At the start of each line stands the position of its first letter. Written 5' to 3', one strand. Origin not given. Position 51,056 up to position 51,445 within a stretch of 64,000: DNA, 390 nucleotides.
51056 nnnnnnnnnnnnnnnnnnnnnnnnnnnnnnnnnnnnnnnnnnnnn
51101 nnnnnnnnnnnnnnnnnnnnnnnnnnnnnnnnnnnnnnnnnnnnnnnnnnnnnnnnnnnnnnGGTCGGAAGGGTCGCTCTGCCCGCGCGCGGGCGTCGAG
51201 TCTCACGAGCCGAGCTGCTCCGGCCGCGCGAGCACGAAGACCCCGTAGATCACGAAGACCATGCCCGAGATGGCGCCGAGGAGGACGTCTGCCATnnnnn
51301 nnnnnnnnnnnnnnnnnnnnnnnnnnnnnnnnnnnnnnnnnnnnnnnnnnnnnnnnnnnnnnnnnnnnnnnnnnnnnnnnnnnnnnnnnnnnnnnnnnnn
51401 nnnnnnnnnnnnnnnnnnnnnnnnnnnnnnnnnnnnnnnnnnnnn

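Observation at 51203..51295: Second KdpF-like micro-protein encoded ahead of the regulatory operon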

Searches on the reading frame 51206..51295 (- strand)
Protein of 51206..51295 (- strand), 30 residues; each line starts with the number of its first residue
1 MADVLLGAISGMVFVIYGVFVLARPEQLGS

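Call 7: search_protein_families(library=pfam, proteins=[window:51206-51295:-], max_evalue=1)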
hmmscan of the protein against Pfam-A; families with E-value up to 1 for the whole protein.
seq(30 aa): 0 families

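Call 8: search_protein_families(library=ncbifam, proteins=[window:51206-51295:-], max_evalue=1)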
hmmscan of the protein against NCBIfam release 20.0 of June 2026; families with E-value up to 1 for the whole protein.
seq(30 aa): 0 families

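Call 21: search_protein_representatives(protein=window:51206-51295:-)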
Query: 30 residues. Proteins with E-value up to 0.001 (for the whole library): 2; up to 1e-10: 0; up to 1e-30: 0. The best 2 are listed.
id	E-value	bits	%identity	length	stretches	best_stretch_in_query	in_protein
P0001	4.8e-09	49.4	93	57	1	1-29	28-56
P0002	1.0e-07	45.5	86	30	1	1-29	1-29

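Call 23: find_encoding_contigs(protein=P0002, flank=8000, max_places=6)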
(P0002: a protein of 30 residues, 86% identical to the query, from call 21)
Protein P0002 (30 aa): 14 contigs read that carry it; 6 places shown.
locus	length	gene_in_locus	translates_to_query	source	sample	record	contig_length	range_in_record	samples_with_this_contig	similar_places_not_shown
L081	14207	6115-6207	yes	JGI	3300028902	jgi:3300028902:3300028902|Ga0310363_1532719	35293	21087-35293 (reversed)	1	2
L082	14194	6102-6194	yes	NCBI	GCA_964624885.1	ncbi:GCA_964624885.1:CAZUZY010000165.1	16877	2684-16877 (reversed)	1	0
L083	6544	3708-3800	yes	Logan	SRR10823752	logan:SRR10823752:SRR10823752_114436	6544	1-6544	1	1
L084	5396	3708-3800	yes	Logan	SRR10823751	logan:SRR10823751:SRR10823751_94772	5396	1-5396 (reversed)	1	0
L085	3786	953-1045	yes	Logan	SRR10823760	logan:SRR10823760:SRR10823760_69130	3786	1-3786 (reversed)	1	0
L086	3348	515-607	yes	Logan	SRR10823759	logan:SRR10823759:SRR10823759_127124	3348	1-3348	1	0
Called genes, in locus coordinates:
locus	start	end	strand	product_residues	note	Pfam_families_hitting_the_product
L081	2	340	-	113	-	?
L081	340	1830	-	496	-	PF13522:GATase_6, PF13537:GATase_7, PF00156:Pribosyltran (weak)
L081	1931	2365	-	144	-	PF22551:TY-Chap1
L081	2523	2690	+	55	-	-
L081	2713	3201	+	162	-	PF13432:TPR_16 (weak), PF23914:TPR_CcmH_CycH (weak), PF12895:ANAPC3 (weak), PF14559:TPR_19 (weak), PF13414:TPR_11 (weak), PF07719:TPR_2 (weak), PF14559:TPR_19, PF13432:TPR_16 (weak), +7 more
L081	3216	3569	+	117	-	-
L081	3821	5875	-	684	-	PF13520:AA_permease_2, PF00324:AA_permease (weak)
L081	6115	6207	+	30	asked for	-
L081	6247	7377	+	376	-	PF02702:KdpD, PF00582:Usp (weak)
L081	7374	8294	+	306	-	PF00072:Response_reg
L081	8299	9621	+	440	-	PF00072:Response_reg, PF00158:Sigma54_activat, PF01078:Mg_chelatase (faint), PF14532:Sigma54_activ_2, PF00004:AAA (weak), PF07728:AAA_5, PF25601:AAA_lid_14, PF02954:HTH_8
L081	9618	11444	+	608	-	PF00672:HAMP, PF00512:HisKA, PF13581:HATPase_c_2 (weak), PF02518:HATPase_c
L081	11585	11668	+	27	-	-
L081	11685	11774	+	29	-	-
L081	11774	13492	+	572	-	PF03814:KdpA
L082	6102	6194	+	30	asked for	-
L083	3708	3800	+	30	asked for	-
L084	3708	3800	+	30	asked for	-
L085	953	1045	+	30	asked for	-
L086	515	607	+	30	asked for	-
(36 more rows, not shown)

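Call 24: find_encoding_contigs(protein=P0001, flank=8000, max_places=6)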
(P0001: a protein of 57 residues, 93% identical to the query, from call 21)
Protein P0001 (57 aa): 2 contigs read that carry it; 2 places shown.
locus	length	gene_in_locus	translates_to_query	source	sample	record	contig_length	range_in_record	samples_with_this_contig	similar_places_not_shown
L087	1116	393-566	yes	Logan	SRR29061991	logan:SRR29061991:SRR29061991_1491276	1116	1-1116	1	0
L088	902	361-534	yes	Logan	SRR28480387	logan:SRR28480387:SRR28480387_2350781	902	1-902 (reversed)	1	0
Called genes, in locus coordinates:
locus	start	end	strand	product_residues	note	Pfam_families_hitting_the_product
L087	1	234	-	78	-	?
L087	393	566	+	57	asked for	-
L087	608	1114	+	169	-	?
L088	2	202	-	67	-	?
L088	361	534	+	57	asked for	-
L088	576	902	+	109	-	?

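Call 25: list_cluster_members(proteins=[P0001, P0002, window:51206-51295:-, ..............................])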
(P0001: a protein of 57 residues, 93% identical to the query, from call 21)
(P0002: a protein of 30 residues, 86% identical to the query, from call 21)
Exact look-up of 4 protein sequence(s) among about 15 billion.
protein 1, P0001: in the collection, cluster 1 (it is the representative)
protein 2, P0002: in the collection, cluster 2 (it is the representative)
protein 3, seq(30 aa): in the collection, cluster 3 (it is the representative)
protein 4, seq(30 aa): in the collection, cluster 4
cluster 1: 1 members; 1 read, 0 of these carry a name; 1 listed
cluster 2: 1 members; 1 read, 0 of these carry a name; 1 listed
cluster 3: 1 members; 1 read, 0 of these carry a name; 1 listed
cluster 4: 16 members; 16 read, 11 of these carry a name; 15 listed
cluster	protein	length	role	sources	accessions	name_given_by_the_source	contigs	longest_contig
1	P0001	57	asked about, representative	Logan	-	-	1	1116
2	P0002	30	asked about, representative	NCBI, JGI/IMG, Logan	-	-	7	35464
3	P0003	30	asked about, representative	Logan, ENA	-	-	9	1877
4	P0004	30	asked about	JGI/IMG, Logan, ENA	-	-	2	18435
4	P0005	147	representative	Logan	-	-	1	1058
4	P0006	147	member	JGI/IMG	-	NADH-quinone oxidoreductase subunit F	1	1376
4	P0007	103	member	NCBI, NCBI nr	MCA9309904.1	MAG: hypothetical protein KDA21_01790, partial [Phycisphaerales bacterium] | hypothetical protein [Phycisphaerales bacterium]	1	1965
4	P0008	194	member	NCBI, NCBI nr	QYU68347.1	SLBB domain-containing protein [Leptolyngbya sp. 15MV]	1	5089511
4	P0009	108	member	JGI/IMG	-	NADH-quinone oxidoreductase subunit F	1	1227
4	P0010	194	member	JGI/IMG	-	NADH-quinone oxidoreductase subunit F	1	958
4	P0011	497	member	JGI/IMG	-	NADH-quinone oxidoreductase subunit F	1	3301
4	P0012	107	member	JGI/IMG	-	NADH-quinone oxidoreductase subunit F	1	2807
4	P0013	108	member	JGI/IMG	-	NADH-quinone oxidoreductase subunit F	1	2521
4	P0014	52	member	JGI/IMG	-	NADH-quinone oxidoreductase subunit F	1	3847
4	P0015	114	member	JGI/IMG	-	NADH-quinone oxidoreductase subunit F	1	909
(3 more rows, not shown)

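Call 36: find_encoding_contigs(protein=window:51206-51295:-, flank=3000, max_places=10)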
Protein window:51206-51295:- (30 aa): 12 contigs read that carry it; 10 places shown.
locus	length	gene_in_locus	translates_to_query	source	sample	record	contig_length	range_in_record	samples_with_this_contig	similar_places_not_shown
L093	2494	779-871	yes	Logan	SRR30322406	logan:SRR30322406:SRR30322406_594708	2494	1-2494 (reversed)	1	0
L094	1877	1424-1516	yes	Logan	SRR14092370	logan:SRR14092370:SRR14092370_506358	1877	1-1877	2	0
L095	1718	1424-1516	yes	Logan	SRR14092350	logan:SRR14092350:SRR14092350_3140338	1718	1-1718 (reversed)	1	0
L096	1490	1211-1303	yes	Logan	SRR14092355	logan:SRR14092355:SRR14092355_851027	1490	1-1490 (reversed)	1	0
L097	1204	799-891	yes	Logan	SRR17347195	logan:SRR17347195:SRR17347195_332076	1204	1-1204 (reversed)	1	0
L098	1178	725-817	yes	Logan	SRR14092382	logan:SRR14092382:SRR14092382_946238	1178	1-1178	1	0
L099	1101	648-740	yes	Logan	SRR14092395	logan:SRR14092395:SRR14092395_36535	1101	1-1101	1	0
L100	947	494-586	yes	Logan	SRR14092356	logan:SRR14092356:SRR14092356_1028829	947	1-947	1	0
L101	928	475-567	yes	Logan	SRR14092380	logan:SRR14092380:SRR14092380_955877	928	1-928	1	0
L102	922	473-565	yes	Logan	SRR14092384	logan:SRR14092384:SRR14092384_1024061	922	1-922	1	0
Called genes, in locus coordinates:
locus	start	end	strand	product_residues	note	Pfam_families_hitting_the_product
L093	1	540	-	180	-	?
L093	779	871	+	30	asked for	-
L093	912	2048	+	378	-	PF02702:KdpD, PF00582:Usp (weak)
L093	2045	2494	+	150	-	?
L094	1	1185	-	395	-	?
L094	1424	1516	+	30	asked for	-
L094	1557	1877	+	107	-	?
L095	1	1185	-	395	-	?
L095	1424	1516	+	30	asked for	-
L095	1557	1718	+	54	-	?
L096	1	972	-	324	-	?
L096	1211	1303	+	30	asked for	-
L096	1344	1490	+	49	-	?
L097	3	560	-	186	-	?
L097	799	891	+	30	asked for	-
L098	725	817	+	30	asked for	-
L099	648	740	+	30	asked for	-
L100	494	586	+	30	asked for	-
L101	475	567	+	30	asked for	-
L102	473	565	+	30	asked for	-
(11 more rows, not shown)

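Call 55: search_solved_structures(query=window:51206-51295:-, max_evalue=10, show_alignments=2)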
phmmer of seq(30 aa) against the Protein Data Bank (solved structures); distinct sequences matched with E-value up to 10: 0.
